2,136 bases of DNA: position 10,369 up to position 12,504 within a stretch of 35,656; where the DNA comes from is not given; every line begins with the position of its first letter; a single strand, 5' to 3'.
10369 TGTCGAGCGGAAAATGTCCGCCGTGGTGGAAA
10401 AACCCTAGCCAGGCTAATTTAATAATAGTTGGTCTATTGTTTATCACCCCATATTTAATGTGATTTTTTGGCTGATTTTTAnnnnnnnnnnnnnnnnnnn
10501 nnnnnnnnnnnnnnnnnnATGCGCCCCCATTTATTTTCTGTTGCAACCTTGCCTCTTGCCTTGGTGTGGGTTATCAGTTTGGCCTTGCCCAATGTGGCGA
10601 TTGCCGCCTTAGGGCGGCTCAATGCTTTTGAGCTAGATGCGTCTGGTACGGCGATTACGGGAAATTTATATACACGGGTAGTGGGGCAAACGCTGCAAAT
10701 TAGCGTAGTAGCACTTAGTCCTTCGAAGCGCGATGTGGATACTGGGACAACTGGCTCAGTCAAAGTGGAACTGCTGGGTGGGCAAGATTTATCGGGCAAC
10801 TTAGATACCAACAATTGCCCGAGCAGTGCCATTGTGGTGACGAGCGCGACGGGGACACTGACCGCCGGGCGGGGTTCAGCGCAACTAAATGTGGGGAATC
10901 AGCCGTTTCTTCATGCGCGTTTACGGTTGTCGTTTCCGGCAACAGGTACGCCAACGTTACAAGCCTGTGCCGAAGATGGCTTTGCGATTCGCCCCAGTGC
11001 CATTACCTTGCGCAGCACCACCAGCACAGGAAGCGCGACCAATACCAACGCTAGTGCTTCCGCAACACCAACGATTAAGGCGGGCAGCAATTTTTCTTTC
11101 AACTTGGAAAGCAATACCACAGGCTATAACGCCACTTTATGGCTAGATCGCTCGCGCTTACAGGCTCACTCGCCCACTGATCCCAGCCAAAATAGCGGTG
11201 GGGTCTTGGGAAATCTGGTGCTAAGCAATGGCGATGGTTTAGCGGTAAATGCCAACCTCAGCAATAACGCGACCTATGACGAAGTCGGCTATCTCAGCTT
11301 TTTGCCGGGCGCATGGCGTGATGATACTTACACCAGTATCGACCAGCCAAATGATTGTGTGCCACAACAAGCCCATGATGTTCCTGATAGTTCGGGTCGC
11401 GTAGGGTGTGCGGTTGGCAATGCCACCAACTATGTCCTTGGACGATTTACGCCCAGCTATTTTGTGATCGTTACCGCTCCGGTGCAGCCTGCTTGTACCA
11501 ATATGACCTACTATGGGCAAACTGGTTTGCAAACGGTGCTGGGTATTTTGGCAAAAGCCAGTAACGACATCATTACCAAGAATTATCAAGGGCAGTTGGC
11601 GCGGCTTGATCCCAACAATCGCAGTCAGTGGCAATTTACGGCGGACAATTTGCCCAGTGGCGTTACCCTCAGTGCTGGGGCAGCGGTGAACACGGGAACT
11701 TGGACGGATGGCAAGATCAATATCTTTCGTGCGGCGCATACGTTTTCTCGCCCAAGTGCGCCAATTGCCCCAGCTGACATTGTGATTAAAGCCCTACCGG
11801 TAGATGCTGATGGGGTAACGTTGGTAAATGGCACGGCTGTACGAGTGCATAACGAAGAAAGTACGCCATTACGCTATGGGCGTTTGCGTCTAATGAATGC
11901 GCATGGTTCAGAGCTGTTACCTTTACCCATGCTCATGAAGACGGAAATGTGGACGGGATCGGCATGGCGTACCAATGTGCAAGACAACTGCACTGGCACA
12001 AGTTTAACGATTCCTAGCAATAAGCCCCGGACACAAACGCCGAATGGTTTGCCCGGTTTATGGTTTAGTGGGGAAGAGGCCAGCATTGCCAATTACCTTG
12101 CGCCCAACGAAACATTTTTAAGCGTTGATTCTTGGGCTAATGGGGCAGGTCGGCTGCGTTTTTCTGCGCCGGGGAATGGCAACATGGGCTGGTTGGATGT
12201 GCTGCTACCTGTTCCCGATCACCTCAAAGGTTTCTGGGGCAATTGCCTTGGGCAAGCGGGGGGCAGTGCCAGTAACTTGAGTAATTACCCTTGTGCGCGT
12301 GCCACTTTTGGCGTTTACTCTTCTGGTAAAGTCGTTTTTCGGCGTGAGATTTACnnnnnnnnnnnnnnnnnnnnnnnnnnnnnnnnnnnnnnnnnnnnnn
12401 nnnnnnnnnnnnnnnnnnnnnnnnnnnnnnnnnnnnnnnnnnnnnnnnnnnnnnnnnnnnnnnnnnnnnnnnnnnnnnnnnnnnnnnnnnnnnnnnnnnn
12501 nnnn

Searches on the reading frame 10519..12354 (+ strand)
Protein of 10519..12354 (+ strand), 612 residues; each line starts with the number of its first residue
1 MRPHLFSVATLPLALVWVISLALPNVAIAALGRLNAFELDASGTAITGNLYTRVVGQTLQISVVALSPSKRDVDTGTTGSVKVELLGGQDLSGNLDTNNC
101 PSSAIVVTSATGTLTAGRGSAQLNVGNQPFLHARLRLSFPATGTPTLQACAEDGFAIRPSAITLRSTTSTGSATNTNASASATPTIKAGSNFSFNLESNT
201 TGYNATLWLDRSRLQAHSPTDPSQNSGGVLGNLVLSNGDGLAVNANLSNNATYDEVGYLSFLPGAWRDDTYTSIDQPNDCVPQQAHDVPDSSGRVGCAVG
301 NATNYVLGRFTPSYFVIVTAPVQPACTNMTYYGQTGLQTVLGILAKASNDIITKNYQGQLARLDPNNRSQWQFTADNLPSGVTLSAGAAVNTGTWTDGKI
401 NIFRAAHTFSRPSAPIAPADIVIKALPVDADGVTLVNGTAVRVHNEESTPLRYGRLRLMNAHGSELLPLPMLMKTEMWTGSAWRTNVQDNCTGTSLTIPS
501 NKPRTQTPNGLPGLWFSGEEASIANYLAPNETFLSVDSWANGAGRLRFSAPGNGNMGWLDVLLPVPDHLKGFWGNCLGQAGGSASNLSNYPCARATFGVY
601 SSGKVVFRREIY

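Call 3: search_protein_families(library=pfam, proteins=[window:10519-12354:+], max_evalue=1)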
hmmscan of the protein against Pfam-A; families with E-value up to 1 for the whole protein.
window:10519-12354:+ (612 aa): 1 family
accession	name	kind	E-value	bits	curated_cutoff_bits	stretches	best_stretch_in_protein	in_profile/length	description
PF20419.3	DUF6701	-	1.6e-56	193.1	27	1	142-611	131-577/577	Family of unknown function (DUF6701)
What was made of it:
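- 10519..12357 (+): mshQ-like gene (DUF6701), immediately upstream. Pfam DUF6701, E = 1.6e-56 (call 3).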

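Call 4: search_protein_families(library=ncbifam, proteins=[window:10519-12354:+], max_evalue=1)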
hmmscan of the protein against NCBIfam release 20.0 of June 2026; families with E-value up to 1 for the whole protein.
window:10519-12354:+ (612 aa): 0 families

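Call 35: find_homologous_proteins(query=window:10519-12354:+, max_evalue=1e-10)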
Query window:10519-12354:+ (612 aa): 58 proteins with E <= 1e-10 among 8000 candidates.
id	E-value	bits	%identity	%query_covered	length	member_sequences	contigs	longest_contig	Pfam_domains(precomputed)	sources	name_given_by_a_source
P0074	0.0e+0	1360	99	100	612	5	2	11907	PF28247.1,PF28238.1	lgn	-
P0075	1.0e-73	267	37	92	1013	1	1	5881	PF28247.1,PF28238.1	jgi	jgi:MSHA biogenesis protein MshQ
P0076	5.8e-71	258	35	94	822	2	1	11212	PF28247.1,PF28238.1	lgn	-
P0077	2.9e-67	246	34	94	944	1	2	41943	PF28247.1,PF28238.1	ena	-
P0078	6.8e-63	232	35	95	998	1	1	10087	PF28247.1,PF28238.1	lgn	-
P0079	9.7e-63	231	34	93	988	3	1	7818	PF28247.1,PF28238.1,PF04519.20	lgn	-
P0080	1.6e-62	230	33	94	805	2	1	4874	PF28247.1,PF28238.1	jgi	jgi:hypothetical protein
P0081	3.5e-61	226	34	92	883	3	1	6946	PF28247.1,PF28238.1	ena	-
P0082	5.9e-60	222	33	92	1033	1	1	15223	PF28247.1,PF28238.1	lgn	-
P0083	3.9e-59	219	34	95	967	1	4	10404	PF28247.1,PF28238.1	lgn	-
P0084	3.1e-49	186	35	72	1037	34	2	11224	PF28247.1,PF28238.1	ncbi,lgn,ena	-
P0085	7.4e-49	185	31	95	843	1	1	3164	PF28247.1,PF28238.1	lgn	-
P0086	9.4e-47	178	31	96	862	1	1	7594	PF28247.1,PF28238.1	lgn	-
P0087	3.6e-42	163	33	84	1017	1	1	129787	PF28247.1,PF28238.1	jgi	jgi:hypothetical protein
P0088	1.3e-39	155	29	96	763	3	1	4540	PF28247.1,PF28238.1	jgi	-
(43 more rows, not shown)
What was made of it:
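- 10519..12357 (+): Homologs are named MshQ by JGI (call 35).
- Tried and rejected: Outside the same species, MshQ homologs are at most 37% identical (call 35).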

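Call 37: find_encoding_contigs(protein=P0077, flank=4000, max_places=1)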
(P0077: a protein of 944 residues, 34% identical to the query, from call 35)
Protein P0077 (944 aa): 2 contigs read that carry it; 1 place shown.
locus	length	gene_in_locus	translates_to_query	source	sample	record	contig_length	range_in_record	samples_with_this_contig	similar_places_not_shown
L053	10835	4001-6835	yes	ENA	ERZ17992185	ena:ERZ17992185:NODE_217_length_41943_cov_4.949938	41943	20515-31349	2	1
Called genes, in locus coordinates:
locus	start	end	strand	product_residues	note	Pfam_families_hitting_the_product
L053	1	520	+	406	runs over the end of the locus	PF28597:T2SSF_N, PF00482:T2SSF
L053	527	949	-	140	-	-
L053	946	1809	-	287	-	PF07963:N_methyl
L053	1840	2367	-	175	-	PF07963:N_methyl (weak)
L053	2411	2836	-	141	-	-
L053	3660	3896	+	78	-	-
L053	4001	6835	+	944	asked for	PF28247:DUF6701_3rd, PF28238:DUF6701_4th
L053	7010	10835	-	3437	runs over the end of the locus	PF14252:DUF4347, PF17210:SdrD_B, PF17892:Cadherin_5, PF17892:Cadherin_5, PF17963:Big_9, PF17963:Big_9, PF17803:Cadherin_4, PF17892:Cadherin_5, +8 more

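Call 38: find_encoding_contigs(protein=P0076, flank=4000, max_places=1)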
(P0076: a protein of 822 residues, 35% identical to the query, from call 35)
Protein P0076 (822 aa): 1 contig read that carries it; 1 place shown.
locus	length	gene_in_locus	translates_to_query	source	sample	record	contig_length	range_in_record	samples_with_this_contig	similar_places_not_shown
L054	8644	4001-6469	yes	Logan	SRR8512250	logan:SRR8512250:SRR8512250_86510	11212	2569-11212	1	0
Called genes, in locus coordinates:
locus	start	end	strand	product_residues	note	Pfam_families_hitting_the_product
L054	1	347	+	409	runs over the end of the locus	PF28597:T2SSF_N, PF00482:T2SSF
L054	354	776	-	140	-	-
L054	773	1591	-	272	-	PF07963:N_methyl (weak)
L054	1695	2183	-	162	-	PF07963:N_methyl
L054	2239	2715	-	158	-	PF07963:N_methyl (weak)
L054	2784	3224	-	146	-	PF07963:N_methyl (weak)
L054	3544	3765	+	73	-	-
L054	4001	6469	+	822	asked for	PF28247:DUF6701_3rd, PF28238:DUF6701_4th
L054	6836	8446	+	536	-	PF13229:Beta_helix (weak)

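Call 39: find_encoding_contigs(protein=P0087, flank=4000, max_places=1)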
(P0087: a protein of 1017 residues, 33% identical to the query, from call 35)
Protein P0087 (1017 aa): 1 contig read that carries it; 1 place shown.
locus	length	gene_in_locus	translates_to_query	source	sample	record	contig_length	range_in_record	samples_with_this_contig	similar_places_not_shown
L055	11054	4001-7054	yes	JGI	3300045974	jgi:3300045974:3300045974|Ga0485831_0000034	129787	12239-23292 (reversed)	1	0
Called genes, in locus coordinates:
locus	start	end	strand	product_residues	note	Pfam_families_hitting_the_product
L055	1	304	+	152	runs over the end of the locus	-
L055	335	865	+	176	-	PF07963:N_methyl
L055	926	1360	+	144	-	PF07963:N_methyl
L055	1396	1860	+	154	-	PF07963:N_methyl, PF12019:GspH (weak)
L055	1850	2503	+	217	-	-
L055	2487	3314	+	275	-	PF07963:N_methyl (weak)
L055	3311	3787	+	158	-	-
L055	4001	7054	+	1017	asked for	PF28247:DUF6701_3rd, PF28238:DUF6701_4th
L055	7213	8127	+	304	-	-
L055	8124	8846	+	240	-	-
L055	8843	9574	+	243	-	PF04612:T2SSM (faint)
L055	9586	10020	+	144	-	-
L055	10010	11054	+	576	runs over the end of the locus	PF07660:STN, PF07655:Secretin_N_2, PF00263:Secretin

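Call 40: find_encoding_contigs(protein=P0082, flank=4000, max_places=1)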
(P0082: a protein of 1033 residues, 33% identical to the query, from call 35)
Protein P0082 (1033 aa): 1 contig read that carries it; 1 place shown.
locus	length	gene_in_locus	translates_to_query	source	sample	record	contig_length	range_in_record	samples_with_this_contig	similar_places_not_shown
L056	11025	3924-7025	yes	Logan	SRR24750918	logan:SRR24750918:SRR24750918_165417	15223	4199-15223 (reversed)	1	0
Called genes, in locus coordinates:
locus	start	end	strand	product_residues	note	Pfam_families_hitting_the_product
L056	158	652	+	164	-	PF07963:N_methyl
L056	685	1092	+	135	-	PF07963:N_methyl (weak)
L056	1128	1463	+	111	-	-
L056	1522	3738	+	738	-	PF13371:TPR_9 (weak), PF00515:TPR_1 (weak), PF13424:TPR_12 (weak), PF13414:TPR_11 (weak), PF14559:TPR_19 (weak), PF13432:TPR_16, PF23914:TPR_CcmH_CycH (weak), PF13844:Glyco_transf_41, +11 more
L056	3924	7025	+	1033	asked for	PF28247:DUF6701_3rd, PF28238:DUF6701_4th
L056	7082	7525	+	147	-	-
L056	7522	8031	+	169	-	-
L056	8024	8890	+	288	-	PF07963:N_methyl (weak)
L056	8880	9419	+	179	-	-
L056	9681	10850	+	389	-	PF00155:Aminotran_1_2, PF01041:DegT_DnrJ_EryC1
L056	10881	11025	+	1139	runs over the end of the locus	PF13426:PAS_9, PF00989:PAS, PF13426:PAS_9, PF08447:PAS_3, PF00989:PAS, PF08448:PAS_4, PF13426:PAS_9, PF00990:GGDEF, +6 more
